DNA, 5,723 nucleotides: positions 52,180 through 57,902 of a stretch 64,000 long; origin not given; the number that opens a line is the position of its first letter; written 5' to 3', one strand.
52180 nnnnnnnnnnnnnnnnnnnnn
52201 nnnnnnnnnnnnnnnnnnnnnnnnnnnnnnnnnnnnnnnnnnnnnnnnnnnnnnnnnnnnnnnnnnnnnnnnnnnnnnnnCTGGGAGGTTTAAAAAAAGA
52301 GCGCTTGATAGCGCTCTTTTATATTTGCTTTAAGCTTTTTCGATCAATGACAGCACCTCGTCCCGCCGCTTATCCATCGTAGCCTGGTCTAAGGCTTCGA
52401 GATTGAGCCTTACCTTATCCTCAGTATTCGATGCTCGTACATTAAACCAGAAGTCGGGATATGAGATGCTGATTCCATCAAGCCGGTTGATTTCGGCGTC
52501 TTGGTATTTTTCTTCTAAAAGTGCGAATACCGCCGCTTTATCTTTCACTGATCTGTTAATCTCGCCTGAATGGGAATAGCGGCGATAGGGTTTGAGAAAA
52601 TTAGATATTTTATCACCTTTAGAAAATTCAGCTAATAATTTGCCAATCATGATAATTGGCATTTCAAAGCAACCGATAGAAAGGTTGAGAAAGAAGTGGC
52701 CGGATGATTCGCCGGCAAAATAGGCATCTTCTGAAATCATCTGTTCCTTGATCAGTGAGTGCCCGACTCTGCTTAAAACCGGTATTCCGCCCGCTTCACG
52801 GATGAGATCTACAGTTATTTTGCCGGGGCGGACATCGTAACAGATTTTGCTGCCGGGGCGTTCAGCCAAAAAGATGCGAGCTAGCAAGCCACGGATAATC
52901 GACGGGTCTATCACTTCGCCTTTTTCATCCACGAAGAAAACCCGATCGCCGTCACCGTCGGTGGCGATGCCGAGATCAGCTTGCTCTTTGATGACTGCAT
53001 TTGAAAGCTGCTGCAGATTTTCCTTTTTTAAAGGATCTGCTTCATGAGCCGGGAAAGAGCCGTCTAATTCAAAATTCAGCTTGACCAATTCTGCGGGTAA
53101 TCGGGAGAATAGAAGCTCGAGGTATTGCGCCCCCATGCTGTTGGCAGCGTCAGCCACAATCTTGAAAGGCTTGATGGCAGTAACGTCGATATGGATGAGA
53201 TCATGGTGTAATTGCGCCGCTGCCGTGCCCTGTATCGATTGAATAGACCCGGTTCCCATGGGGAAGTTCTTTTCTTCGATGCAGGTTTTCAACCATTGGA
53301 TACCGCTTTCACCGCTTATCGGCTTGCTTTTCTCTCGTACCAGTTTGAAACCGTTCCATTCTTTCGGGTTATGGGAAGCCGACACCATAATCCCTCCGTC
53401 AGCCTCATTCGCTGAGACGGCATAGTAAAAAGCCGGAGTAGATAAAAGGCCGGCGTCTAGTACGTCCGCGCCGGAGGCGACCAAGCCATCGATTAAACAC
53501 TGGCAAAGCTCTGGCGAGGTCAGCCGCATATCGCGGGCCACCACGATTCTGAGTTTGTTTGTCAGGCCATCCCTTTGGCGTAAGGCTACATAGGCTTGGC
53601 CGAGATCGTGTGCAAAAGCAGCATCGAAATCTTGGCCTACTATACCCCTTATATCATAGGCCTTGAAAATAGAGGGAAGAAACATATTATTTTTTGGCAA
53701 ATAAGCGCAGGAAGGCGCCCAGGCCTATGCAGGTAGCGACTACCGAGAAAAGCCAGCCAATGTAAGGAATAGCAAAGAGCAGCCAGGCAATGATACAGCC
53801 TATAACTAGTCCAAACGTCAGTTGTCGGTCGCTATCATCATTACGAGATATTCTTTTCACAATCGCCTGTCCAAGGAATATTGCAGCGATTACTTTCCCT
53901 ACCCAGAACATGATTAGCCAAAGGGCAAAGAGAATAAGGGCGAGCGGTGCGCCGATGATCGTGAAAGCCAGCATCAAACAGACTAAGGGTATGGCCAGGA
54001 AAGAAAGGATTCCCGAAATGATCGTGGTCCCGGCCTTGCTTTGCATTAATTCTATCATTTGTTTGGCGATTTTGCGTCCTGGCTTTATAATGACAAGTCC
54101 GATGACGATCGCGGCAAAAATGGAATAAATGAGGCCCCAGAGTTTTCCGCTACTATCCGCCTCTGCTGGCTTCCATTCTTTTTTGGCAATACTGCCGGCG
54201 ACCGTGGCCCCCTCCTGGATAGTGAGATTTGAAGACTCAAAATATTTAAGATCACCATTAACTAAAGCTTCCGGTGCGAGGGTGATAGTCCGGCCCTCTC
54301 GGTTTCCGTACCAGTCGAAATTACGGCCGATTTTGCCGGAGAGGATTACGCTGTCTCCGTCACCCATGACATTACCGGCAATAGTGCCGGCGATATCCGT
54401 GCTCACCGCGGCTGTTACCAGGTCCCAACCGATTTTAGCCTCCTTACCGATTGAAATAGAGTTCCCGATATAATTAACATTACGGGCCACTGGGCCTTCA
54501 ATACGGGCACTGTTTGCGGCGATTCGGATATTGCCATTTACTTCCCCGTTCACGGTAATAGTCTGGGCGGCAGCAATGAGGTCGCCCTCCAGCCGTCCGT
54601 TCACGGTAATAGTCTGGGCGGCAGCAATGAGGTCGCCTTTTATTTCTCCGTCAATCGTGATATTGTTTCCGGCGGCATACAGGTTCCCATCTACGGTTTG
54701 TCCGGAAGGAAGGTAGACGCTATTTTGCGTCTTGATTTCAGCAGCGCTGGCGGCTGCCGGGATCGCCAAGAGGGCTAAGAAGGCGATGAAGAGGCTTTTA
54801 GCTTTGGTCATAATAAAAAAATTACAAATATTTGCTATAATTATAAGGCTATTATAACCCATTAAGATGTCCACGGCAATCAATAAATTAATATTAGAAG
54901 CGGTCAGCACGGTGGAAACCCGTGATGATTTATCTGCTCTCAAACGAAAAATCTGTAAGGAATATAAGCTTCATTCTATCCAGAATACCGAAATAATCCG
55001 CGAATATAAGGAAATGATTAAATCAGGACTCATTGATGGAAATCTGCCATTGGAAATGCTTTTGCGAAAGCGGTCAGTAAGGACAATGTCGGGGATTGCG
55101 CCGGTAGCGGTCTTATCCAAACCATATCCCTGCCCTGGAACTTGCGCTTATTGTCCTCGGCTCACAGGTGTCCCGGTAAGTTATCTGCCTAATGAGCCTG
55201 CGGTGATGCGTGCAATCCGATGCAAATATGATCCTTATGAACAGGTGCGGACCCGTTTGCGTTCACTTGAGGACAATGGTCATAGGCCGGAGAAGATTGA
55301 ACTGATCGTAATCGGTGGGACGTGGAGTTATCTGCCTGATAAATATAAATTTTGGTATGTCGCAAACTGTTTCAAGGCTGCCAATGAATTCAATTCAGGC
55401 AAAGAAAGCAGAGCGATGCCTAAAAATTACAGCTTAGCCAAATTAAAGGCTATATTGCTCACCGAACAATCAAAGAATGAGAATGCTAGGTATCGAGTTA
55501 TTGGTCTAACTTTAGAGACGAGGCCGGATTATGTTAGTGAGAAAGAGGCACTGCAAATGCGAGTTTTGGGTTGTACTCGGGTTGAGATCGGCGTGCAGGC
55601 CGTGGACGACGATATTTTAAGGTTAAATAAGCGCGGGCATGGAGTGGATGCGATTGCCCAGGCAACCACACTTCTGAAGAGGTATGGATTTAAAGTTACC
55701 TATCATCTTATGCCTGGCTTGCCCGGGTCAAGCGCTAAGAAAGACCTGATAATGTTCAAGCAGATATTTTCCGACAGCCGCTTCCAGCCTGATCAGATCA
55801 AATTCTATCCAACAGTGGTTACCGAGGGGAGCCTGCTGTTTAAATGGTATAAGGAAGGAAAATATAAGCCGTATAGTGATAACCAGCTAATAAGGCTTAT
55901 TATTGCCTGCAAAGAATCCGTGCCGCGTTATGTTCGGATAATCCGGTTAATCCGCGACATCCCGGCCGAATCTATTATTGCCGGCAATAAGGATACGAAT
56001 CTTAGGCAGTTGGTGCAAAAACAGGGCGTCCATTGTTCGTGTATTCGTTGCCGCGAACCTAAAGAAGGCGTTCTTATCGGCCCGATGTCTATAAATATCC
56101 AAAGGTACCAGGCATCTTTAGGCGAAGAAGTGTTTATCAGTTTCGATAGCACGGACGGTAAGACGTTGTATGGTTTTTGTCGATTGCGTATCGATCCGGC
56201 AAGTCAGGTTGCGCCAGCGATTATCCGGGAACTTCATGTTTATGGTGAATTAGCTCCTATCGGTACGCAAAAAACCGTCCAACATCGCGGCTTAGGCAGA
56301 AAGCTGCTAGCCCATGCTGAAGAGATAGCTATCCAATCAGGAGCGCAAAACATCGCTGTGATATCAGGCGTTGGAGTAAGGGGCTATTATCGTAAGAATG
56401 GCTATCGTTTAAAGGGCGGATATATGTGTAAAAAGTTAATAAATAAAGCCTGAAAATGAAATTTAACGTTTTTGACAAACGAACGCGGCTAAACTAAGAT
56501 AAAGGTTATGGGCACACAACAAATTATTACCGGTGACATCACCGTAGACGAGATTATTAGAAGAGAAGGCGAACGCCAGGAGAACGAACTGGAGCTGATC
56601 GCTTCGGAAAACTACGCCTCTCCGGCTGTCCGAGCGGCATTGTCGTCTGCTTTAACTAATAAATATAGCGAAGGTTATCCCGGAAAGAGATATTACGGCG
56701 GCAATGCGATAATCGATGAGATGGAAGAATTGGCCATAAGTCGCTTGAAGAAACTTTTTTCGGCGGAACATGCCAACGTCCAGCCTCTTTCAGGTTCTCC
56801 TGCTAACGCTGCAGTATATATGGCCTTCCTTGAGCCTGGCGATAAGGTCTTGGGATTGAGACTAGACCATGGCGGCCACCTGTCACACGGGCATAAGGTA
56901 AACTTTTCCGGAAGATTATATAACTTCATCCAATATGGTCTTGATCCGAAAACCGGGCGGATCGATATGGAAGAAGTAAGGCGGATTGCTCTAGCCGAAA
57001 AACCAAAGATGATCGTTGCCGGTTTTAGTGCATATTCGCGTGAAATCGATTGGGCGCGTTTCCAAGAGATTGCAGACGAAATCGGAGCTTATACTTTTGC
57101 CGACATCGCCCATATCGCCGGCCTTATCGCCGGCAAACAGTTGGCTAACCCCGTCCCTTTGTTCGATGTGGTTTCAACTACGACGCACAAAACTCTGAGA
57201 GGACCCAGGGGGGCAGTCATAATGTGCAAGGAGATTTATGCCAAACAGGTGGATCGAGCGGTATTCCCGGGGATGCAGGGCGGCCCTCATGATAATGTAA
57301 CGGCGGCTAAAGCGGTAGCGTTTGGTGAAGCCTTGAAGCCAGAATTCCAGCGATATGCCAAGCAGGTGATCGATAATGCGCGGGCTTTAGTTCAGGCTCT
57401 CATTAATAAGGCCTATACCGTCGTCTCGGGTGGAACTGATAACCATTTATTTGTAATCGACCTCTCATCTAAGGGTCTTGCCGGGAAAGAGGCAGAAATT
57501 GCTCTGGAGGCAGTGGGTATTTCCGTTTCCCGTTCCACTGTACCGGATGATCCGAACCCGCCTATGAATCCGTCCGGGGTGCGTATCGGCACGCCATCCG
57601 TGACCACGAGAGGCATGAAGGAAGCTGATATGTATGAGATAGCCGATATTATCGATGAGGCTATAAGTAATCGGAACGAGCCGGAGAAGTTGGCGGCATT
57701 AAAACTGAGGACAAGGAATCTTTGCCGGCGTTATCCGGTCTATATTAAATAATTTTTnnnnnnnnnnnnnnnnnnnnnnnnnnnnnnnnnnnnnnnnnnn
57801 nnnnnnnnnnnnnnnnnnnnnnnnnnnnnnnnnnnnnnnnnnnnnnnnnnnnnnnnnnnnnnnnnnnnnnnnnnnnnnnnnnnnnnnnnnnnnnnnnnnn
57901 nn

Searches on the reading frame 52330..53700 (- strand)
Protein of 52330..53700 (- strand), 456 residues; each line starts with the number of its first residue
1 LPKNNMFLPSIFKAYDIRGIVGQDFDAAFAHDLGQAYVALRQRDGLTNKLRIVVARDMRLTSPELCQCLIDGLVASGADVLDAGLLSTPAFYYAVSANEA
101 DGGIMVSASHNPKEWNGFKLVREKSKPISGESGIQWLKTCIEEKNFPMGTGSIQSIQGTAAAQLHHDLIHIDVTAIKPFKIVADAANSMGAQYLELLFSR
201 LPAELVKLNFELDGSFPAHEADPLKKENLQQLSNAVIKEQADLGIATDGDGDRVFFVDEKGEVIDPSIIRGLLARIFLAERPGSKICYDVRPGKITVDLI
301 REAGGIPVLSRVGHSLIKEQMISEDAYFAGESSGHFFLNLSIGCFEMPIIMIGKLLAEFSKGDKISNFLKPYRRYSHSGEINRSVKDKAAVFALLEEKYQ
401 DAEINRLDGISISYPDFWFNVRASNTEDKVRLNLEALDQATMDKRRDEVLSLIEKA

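Call 8: search_protein_families(library=pfam, proteins=[window:52330-53700:-], max_evalue=0.001)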
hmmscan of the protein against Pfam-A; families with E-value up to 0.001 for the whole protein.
window:52330-53700:- (456 aa): 4 families
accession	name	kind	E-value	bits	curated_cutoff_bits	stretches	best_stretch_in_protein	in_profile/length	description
PF02878.22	PGM_PMM_I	-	4.9e-35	120.7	22.5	1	11-145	3-135/138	Phosphoglucomutase/phosphomannomutase, alpha/beta/alpha domain I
PF02879.22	PGM_PMM_II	-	7.3e-24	84.7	29.3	1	171-261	13-103/103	Phosphoglucomutase/phosphomannomutase, alpha/beta/alpha domain II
PF00408.26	PGM_PMM_IV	-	2.2e-09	37.7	23.1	1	380-450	1-66/68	Phosphoglucomutase/phosphomannomutase, C-terminal domain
PF02880.22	PGM_PMM_III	-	1.1e-08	35.6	20.7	1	269-338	5-77/115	Phosphoglucomutase/phosphomannomutase, alpha/beta/alpha domain III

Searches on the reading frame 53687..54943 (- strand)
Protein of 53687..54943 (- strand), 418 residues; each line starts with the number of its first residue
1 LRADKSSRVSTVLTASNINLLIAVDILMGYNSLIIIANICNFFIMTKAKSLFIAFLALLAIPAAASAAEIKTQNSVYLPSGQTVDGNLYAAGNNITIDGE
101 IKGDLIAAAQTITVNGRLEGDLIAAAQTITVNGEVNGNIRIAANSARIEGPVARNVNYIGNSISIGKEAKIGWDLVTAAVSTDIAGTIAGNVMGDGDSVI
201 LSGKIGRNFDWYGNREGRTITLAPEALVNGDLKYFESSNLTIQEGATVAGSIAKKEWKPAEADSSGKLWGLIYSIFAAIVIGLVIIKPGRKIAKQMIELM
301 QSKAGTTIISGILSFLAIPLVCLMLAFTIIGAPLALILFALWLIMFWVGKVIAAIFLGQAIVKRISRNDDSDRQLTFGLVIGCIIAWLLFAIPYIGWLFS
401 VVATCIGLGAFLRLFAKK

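Call 8: search_protein_families(library=pfam, proteins=[window:53687-54943:-], max_evalue=0.001)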
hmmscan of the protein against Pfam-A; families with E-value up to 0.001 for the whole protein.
window:53687-54943:- (418 aa): 1 family
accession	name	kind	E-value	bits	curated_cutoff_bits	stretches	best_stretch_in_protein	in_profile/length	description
PF04519.19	Bactofilin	-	1.5e-11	44.8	27.9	1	78-150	3-78/98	Polymer-forming cytoskeletal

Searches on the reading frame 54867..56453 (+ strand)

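Call 8: search_protein_families(library=pfam, proteins=[window:54867-56453:+], max_evalue=0.001)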
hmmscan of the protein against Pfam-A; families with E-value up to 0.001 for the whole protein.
window:54867-56453:+ (528 aa): 5 families
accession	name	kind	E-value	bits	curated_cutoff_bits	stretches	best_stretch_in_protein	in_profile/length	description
PF16199.10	Radical_SAM_C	-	3.3e-24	85.2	31.9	1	308-385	1-81/85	Radical_SAM C-terminal domain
PF04055.27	Radical_SAM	-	1e-15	58.8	29.5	1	89-289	7-155/166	Radical SAM superfamily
PF00583.31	Acetyltransf_1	-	1.6e-06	28.8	20.7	1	425-513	37-116/116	Acetyltransferase (GNAT) family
PF13508.13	Acetyltransf_7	-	8.8e-06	26.5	27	1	432-514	13-83/84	Acetyltransferase (GNAT) domain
PF23613.1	ELP3_N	-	0.00015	22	27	1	1-54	1-57/70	ELP3 N-terminal domain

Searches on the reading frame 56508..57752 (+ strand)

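Call 38: search_protein_families(library=pfam, proteins=[window:56508-57752:+], max_evalue=0.001)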
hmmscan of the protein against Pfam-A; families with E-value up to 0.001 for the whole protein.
window:56508-57752:+ (414 aa): 1 family
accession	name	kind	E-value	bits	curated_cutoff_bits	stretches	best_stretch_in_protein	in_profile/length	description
PF00464.25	SHMT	-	3.3e-154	513.8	27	1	9-382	4-399/399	Serine hydroxymethyltransferase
